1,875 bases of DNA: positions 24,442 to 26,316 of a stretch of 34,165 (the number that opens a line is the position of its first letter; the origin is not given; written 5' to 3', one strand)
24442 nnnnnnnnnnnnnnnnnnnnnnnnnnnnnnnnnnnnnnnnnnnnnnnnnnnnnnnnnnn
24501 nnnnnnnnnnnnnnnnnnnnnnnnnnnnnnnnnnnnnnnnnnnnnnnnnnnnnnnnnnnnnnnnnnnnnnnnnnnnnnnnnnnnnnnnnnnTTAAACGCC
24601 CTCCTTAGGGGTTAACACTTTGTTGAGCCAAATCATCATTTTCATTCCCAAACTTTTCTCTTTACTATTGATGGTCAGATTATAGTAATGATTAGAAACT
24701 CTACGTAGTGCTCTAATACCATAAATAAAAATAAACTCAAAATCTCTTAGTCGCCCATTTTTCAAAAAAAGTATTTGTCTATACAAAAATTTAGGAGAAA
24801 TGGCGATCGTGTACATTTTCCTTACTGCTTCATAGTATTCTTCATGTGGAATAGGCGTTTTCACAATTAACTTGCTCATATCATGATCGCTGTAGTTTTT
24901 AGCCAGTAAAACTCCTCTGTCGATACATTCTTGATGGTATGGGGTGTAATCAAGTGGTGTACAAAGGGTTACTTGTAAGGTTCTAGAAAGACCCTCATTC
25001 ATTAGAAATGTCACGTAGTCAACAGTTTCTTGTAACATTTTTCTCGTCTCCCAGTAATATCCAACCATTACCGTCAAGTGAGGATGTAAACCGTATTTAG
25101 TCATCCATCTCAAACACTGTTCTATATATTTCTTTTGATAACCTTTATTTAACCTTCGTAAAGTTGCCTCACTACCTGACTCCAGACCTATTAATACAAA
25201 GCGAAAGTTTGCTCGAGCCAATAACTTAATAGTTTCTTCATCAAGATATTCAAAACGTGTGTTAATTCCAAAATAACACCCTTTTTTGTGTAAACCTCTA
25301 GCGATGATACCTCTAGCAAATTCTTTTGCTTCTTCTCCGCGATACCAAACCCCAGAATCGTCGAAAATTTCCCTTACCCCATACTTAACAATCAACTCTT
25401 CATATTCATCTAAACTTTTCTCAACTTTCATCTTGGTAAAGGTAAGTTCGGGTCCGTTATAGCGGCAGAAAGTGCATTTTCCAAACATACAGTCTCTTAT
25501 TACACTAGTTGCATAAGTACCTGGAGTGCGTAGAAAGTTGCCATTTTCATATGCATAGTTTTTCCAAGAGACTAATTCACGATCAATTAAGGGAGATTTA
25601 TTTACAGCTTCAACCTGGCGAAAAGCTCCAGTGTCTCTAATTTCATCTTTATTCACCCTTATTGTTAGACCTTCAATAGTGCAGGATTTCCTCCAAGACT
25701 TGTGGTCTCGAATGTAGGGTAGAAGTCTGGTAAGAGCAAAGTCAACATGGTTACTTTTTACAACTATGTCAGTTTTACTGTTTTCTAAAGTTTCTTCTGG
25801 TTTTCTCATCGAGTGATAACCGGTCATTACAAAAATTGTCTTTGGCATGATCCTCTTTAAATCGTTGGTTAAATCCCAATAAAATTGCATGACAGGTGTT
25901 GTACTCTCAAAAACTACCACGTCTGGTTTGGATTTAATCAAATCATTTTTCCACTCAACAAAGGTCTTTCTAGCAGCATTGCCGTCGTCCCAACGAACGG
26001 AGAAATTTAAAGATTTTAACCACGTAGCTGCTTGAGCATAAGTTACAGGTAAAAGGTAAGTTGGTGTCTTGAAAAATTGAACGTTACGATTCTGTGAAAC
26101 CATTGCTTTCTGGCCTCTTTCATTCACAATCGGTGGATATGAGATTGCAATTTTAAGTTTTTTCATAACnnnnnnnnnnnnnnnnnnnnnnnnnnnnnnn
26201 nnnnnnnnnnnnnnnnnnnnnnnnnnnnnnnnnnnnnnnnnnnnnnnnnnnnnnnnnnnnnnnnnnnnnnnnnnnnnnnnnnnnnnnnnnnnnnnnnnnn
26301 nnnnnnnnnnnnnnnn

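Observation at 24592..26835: B12-type radical SAM enzyme with CX4CX2C spacing coupled to its own FNR-like flavoprotein inside a glycan locus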

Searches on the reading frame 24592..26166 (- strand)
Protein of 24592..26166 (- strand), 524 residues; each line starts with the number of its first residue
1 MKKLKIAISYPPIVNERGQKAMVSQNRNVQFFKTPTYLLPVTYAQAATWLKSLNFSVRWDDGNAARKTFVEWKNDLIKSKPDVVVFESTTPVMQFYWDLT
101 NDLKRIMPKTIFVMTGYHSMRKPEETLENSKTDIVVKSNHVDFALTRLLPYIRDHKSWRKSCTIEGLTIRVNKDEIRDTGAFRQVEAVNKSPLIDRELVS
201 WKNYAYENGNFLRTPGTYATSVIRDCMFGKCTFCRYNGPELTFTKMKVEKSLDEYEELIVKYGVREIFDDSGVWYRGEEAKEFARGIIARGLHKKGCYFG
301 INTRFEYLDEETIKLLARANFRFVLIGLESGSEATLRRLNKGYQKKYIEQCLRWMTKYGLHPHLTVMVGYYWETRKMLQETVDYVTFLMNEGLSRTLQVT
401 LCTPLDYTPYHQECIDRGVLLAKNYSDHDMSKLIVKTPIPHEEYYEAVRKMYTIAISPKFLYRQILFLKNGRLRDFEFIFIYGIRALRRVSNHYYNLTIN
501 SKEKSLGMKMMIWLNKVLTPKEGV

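Call 3: search_protein_families(library=pfam, proteins=[window:24592-26166:-], max_evalue=0.1)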
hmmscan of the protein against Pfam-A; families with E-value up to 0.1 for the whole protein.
window:24592-26166:- (524 aa): 2 families
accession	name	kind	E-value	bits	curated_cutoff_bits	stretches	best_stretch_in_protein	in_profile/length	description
PF04055.27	Radical_SAM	-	1.9e-16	61.1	29.5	1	222-384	3-165/166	Radical SAM superfamily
PF02310.24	B12-binding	-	2.2e-05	24.7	32.1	1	50-136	24-109/121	B12 binding domain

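Call 4: search_protein_families(library=ncbifam, proteins=[window:24592-26166:-], max_evalue=0.1)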
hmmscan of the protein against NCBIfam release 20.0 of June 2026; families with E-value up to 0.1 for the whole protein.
window:24592-26166:- (524 aa): 19 families
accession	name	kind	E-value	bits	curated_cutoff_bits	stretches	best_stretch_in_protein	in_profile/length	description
TIGR03471.1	HpnJ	equivalog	9.8e-28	97.2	577.6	1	79-453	67-430/472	hopanoid biosynthesis associated radical SAM protein HpnJ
TIGR02026.1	BchE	equivalog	1e-24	87.3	481.35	1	73-474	56-445/497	magnesium-protoporphyrin IX monomethyl ester anaerobic oxidative cyclase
TIGR04479.1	bcpD_PhpK_rSAM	subfamily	6.1e-17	61.2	600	1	133-385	172-406/504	PhpK family radical SAM P-methyltransferase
TIGR03975.1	rSAM_ocin_1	subfamily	1.7e-13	50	281.85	1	69-388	116-430/606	RiPP maturation radical SAM C-methyltransferase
TIGR04013.1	B12_SAM_MJ_1487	hypoth_equivalog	3.3e-13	49.2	251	2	299-412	240-355/382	TIGR04013 family B12-binding domain/radical SAM domain-containing protein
NF050148.1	rSAM_ApyD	equivalog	2e-12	46.3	750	1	73-410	67-389/645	RiPP biosynthesis radical SAM protein ApyD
TIGR04072.2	rSAM_ladder_B12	equivalog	1.2e-09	37.3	360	1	221-388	184-349/443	lipid biosynthesis B12-binding/radical SAM protein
TIGR04014.1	B12_SAM_MJ_0865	equivalog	1.4e-09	37.2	360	1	99-389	57-337/434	methyl-coenzyme M reductase glutamine C-methyltransferase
NF033070.1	rSAM_AprD4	equivalog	2.6e-08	33.2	500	1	171-421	152-397/456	AprD4 family radical SAM diol-dehydratase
NF038361.1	rSAM_Sden_1168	equivalog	3.8e-08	32.3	575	1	93-388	154-451/560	Sden_1168 family B12-binding radical SAM P-methyltransferase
TIGR04295.1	B12_rSAM_oligo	hypoth_equivalog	6.3e-08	31.7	400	1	40-341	25-314/422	TIGR04295 family B12-binding domain-containing radical SAM protein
NF033712.0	B12_rSAM_KedN5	subfamily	4.6e-06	25.1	700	1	71-238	52-215/624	KedN5 family methylcobalamin-dependent radical SAM C-methyltransferase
TIGR01579.1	MiaB-like-C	equivalog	3.1e-05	23.4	357.05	1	308-386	234-316/416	tRNA (N(6)-L-threonylcarbamoyladenosine(37)-C(2))-methylthiotransferase MtaB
TIGR01212.1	TIGR01212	equivalog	0.00013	21.2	180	1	301-393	114-210/302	tRNA modification radical SAM protein MnmL/YtqA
NF040542.1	rSAM_RCCLKC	equivalog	0.00018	20.8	450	1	88-394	57-353/423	arsinothricin biosynthesis radical SAM protein ArsL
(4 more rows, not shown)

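Call 9: find_homologous_proteins(query=window:24592-26166:-, max_evalue=0.00001)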
Query window:24592-26166:- (524 aa): 999 proteins with E <= 0.00001 among 7007 candidates; the best 120 are listed.
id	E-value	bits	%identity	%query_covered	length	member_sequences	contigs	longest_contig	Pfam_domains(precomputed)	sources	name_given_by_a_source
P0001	0.0e+0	1218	100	100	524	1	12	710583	PF04055.28,PF02310.25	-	-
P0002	9.2e-294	993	79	100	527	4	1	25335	PF04055.28,PF02310.25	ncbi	-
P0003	1.7e-293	992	79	100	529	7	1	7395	PF04055.28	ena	-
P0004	1.9e-292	989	78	100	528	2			PF04055.28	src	-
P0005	1.8e-290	982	79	99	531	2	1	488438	PF04055.28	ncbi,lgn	-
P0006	2.0e-290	982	78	99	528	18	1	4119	PF04055.28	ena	-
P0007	5.8e-289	977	78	100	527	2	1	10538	PF04055.28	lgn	-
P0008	1.6e-281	953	78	97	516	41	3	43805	PF04055.28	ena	-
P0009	6.0e-281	951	77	97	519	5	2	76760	PF04055.28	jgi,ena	-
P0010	8.5e-280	947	77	97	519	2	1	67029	PF04055.28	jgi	-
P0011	4.0e-277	938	77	96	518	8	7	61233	PF04055.28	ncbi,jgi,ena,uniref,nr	ncbi:MAG: hypothetical protein A3D59_01115 [Candidatus Wildermuthbacteria bacterium RIFCSPHIGHO2_02_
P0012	6.5e-272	921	75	97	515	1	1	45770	PF04055.28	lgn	-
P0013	6.8e-271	917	76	95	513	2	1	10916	PF04055.28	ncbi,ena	-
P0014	1.9e-270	916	76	95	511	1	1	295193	PF04055.28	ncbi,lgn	-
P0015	4.2e-268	908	76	95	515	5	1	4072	PF04055.28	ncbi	-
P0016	1.2e-265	900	74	95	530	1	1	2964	PF04055.28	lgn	-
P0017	1.3e-265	900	75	96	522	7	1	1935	PF04055.28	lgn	-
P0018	2.1e-265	899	73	96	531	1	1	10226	PF04055.28,PF02310.25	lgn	-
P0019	2.7e-265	899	74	95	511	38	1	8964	PF04055.28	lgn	-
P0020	5.5e-265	898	75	95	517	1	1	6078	PF04055.28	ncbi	-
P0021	1.3e-264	897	73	97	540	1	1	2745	PF04055.28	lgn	-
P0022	3.1e-264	895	75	95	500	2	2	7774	PF04055.28,PF02310.25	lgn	-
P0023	4.6e-264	895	74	96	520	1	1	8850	PF04055.28,PF02310.25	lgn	-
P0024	8.1e-264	894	74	96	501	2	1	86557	PF04055.28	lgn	-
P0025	1.6e-263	893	72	96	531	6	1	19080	PF04055.28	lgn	-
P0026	2.7e-263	892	74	95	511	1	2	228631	PF04055.28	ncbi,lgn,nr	ncbi:MAG: radical SAM protein [Patescibacteria group bacterium]|nr:radical SAM protein [Patescibacte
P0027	5.6e-263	891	74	97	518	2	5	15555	PF04055.28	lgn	-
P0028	7.8e-263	891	74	95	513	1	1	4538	PF04055.28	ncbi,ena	-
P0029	3.4e-262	889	74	95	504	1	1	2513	PF04055.28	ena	-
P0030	1.3e-261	887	74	95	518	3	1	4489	PF04055.28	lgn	-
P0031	2.3e-261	886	74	95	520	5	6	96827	PF04055.28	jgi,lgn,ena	-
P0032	3.1e-261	886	74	95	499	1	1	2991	PF04055.28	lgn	-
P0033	3.7e-261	885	72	98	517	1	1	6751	PF04055.28,PF02310.25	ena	-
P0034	4.1e-261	885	74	96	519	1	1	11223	PF04055.28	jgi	jgi:anaerobic magnesium-protoporphyrin IX monomethyl ester cyclase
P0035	1.4e-259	880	73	96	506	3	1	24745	PF04055.28,PF02310.25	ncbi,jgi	-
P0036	1.5e-259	880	71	97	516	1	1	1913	PF04055.28,PF02310.25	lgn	-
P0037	8.3e-259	878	72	96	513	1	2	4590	PF04055.28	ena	-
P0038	9.9e-259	877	73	96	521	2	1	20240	PF04055.28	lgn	-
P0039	1.1e-258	877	72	96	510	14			PF04055.28,PF02310.25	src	-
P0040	8.4e-258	874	72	96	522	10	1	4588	PF04055.28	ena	-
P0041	1.4e-256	870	70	96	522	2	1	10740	PF04055.28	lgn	-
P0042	5.5e-255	865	71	95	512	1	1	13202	PF04055.28,PF02310.25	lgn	-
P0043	5.8e-255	865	71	95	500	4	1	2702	PF04055.28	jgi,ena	jgi:radical SAM superfamily enzyme YgiQ (UPF0313 family)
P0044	1.5e-254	863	72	94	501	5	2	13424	PF04055.28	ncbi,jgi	jgi:anaerobic magnesium-protoporphyrin IX monomethyl ester cyclase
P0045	1.1e-253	861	71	95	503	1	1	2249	PF04055.28,PF02310.25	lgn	-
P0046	2.0e-253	860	73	94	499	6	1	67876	PF04055.28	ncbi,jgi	jgi:radical SAM superfamily enzyme YgiQ (UPF0313 family)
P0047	2.9e-253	859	69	96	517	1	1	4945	PF04055.28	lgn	-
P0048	7.3e-253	858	71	95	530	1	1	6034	PF04055.28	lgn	-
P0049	1.4e-252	857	71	95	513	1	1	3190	PF04055.28,PF02310.25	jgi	jgi:anaerobic magnesium-protoporphyrin IX monomethyl ester cyclase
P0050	2.6e-252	856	73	92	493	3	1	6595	PF04055.28,PF02310.25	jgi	jgi:radical SAM superfamily enzyme YgiQ (UPF0313 family)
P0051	5.4e-252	855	70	95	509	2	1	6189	PF04055.28,PF02310.25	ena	-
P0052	7.4e-252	855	71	95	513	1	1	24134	PF04055.28,PF02310.25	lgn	-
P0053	1.2e-251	854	71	94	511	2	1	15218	PF04055.28,PF02310.25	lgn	-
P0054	1.3e-251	854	71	94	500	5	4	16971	PF04055.28,PF02310.25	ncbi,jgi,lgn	jgi:anaerobic magnesium-protoporphyrin IX monomethyl ester cyclase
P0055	1.7e-251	853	74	93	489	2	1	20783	PF04055.28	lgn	-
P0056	1.8e-251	853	70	95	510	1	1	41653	PF04055.28,PF02310.25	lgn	-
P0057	2.4e-251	853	70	95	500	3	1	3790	PF04055.28,PF02310.25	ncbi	-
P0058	5.9e-251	852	71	94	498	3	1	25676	PF04055.28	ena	-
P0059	7.5e-251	851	73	92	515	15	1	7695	PF04055.28,PF02310.25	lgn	-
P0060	8.2e-251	851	71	95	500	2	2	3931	PF04055.28,PF02310.25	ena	-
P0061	9.8e-251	851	70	95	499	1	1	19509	PF04055.28,PF02310.25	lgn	-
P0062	1.3e-250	851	71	96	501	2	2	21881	PF04055.28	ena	-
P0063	2.4e-250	850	71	94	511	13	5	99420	PF04055.28,PF02310.25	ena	-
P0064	3.0e-250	849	69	95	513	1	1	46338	PF04055.28,PF02310.25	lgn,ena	-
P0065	3.3e-250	849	71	94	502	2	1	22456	PF04055.28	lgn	-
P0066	4.0e-250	849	68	97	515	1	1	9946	PF04055.28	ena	-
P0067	4.6e-250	849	71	95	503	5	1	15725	PF04055.28,PF02310.25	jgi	jgi:anaerobic magnesium-protoporphyrin IX monomethyl ester cyclase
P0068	4.8e-250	849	71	94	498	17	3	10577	PF04055.28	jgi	jgi:anaerobic magnesium-protoporphyrin IX monomethyl ester cyclase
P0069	4.9e-250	849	71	95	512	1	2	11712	PF04055.28,PF02310.25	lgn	-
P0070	5.0e-250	849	70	94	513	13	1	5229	PF04055.28,PF02310.25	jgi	jgi:anaerobic magnesium-protoporphyrin IX monomethyl ester cyclase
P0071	1.1e-249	847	69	96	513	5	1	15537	PF04055.28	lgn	-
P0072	1.6e-249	847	71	95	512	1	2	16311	PF04055.28,PF02310.25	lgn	-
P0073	1.6e-249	847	69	96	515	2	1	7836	PF04055.28,PF02310.25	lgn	-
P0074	2.0e-249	847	70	94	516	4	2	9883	PF04055.28,PF02310.25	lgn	-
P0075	2.4e-249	846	69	97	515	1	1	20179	PF04055.28,PF02310.25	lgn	-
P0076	2.9e-249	846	70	94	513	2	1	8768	PF04055.28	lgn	-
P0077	3.0e-249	846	71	94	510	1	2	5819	PF04055.28,PF02310.25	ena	-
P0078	3.4e-249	846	69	97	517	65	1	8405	PF04055.28,PF02310.25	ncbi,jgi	jgi:anaerobic magnesium-protoporphyrin IX monomethyl ester cyclase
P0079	3.6e-249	846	70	94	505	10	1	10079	PF04055.28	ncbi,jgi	jgi:anaerobic magnesium-protoporphyrin IX monomethyl ester cyclase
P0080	5.1e-249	845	70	95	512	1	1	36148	PF04055.28,PF02310.25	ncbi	ncbi:MAG: B12-binding domain-containing radical SAM protein [Burkholderiales bacterium]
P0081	7.5e-249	845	69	96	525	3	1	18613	PF04055.28,PF02310.25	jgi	-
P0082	9.9e-249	844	70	94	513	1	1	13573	PF04055.28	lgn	-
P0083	1.1e-248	844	70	95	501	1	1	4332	PF04055.28,PF02310.25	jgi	jgi:anaerobic magnesium-protoporphyrin IX monomethyl ester cyclase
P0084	1.3e-248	844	69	95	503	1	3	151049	PF04055.28,PF02310.25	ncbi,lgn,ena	-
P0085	1.4e-248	844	69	95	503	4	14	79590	PF04055.28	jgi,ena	-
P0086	1.6e-248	844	71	94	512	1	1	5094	PF04055.28,PF02310.25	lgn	-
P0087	3.4e-248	843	70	95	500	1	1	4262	PF04055.28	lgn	-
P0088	3.6e-248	842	69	96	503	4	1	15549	PF04055.28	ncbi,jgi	jgi:anaerobic magnesium-protoporphyrin IX monomethyl ester cyclase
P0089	4.6e-248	842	69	96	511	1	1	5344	PF04055.28,PF02310.25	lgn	-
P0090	4.8e-248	842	70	96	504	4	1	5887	PF04055.28,PF02310.25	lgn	-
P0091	5.6e-248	842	68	97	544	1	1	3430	PF04055.28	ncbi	-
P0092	5.7e-248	842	70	94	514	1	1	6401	PF04055.28,PF02310.25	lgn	-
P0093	6.2e-248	842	70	94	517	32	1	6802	PF04055.28,PF02310.25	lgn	-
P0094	8.4e-248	841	69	94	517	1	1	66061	PF04055.28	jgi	jgi:anaerobic magnesium-protoporphyrin IX monomethyl ester cyclase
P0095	8.9e-248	841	69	96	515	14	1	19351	PF04055.28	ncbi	-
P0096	9.5e-248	841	70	94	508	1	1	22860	PF04055.28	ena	-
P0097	9.8e-248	841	71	94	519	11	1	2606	PF04055.28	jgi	-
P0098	2.1e-247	840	68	95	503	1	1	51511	PF04055.28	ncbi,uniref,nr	ncbi:radical SAM protein [Polynucleobacter wuianus]|uniref:B12-binding domain-containing radical SAM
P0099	2.5e-247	840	69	94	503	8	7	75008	PF04055.28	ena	-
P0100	2.7e-247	840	69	94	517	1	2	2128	PF04055.28,PF02310.25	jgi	jgi:anaerobic magnesium-protoporphyrin IX monomethyl ester cyclase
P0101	2.8e-247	840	70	95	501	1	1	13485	PF04055.28,PF02310.25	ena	-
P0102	3.0e-247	839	69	95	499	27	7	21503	PF04055.28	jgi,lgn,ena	jgi:radical SAM superfamily enzyme YgiQ (UPF0313 family)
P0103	3.3e-247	839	69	94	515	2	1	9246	PF04055.28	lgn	-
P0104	3.7e-247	839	69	95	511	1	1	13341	PF04055.28,PF02310.25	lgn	-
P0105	4.0e-247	839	69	95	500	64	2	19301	PF04055.28,PF02310.25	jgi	jgi:radical SAM superfamily enzyme YgiQ (UPF0313 family)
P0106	4.1e-247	839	68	95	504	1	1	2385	PF04055.28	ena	-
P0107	4.4e-247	839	69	96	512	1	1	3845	PF04055.28,PF02310.25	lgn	-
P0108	4.4e-247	839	70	94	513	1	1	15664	PF04055.28,PF02310.25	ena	-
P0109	5.1e-247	839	70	94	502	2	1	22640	PF04055.28,PF02310.25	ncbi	-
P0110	5.2e-247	839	68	95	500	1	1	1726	PF04055.28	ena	-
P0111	5.3e-247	839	69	96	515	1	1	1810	PF04055.28,PF02310.25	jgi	jgi:radical SAM superfamily enzyme YgiQ (UPF0313 family)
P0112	6.6e-247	838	69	94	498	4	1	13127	PF04055.28,PF02310.25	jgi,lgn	jgi:radical SAM superfamily enzyme YgiQ (UPF0313 family)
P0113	7.1e-247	838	69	94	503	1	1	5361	PF04055.28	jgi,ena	-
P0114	8.1e-247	838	70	96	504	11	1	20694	PF04055.28,PF02310.25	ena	-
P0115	9.1e-247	838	69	95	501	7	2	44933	PF04055.28,PF02310.25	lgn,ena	-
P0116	9.5e-247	838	70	94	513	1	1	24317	PF04055.28,PF02310.25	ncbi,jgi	jgi:anaerobic magnesium-protoporphyrin IX monomethyl ester cyclase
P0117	2.0e-246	837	71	94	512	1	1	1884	PF04055.28,PF02310.25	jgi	jgi:radical SAM superfamily enzyme YgiQ (UPF0313 family)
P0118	2.1e-246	837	68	96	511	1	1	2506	PF04055.28,PF02310.25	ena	-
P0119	2.1e-246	837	68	95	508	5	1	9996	PF04055.28,PF02310.25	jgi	jgi:radical SAM superfamily enzyme YgiQ (UPF0313 family)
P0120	2.2e-246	837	69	96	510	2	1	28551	PF04055.28,PF02310.25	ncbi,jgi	jgi:anaerobic magnesium-protoporphyrin IX monomethyl ester cyclase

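Call 11: find_encoding_contigs(protein=window:24592-26166:-, flank=10000, max_places=3)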
Protein window:24592-26166:- (524 aa): 19 contigs read that carry it; 2 places shown.
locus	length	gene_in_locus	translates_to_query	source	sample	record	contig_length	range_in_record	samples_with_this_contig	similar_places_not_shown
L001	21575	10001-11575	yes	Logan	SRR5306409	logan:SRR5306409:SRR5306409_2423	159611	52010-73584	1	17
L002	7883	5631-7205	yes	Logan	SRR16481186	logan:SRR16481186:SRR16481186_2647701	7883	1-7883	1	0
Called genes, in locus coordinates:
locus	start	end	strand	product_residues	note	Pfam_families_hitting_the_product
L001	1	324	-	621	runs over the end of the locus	-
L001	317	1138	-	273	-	PF01833:TIG (weak)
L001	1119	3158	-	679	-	-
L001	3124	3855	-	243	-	PF05050:Methyltransf_21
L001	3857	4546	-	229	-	PF13489:Methyltransf_23, PF13847:Methyltransf_31, PF08241:Methyltransf_11, PF08242:Methyltransf_12, PF13649:Methyltransf_25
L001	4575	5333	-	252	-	PF13489:Methyltransf_23, PF13847:Methyltransf_31, PF08241:Methyltransf_11, PF08242:Methyltransf_12, PF13649:Methyltransf_25 (weak)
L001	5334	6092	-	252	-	PF13489:Methyltransf_23, PF13847:Methyltransf_31, PF08241:Methyltransf_11, PF08242:Methyltransf_12 (weak), PF13649:Methyltransf_25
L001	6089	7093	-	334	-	PF00535:Glycos_transf_2, PF10111:Glyco_tranf_2_2 (weak), PF13641:Glyco_tranf_2_3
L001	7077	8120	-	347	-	PF00535:Glycos_transf_2, PF10111:Glyco_tranf_2_2, PF13641:Glyco_tranf_2_3, PF13632:Glyco_trans_2_3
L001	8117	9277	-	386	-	PF13439:Glyco_transf_4 (faint), PF00534:Glycos_transf_1, PF13692:Glyco_trans_1_4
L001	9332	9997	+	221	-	PF00970:FAD_binding_6, PF00175:NAD_binding_1 (faint)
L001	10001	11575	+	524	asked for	PF02310:B12-binding (faint), PF04055:Radical_SAM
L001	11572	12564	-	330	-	PF00535:Glycos_transf_2, PF10111:Glyco_tranf_2_2, PF13641:Glyco_tranf_2_3 (weak), PF13632:Glyco_trans_2_3 (weak)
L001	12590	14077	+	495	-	PF14559:TPR_19 (faint), PF13431:TPR_17 (faint), PF12895:ANAPC3 (weak), PF00515:TPR_1 (weak), PF13424:TPR_12, PF00515:TPR_1, PF07719:TPR_2 (weak), PF13181:TPR_8 (weak), +6 more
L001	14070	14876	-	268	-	PF00535:Glycos_transf_2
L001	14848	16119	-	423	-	-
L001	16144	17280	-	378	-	PF13231:PMT_2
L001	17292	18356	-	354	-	PF13439:Glyco_transf_4 (weak), PF00534:Glycos_transf_1, PF13692:Glyco_trans_1_4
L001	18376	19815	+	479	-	PF13231:PMT_2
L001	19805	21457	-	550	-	-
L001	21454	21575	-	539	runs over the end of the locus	PF02366:PMT (weak), PF13231:PMT_2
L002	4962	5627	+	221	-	PF00970:FAD_binding_6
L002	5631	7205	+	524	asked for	PF02310:B12-binding (faint), PF04055:Radical_SAM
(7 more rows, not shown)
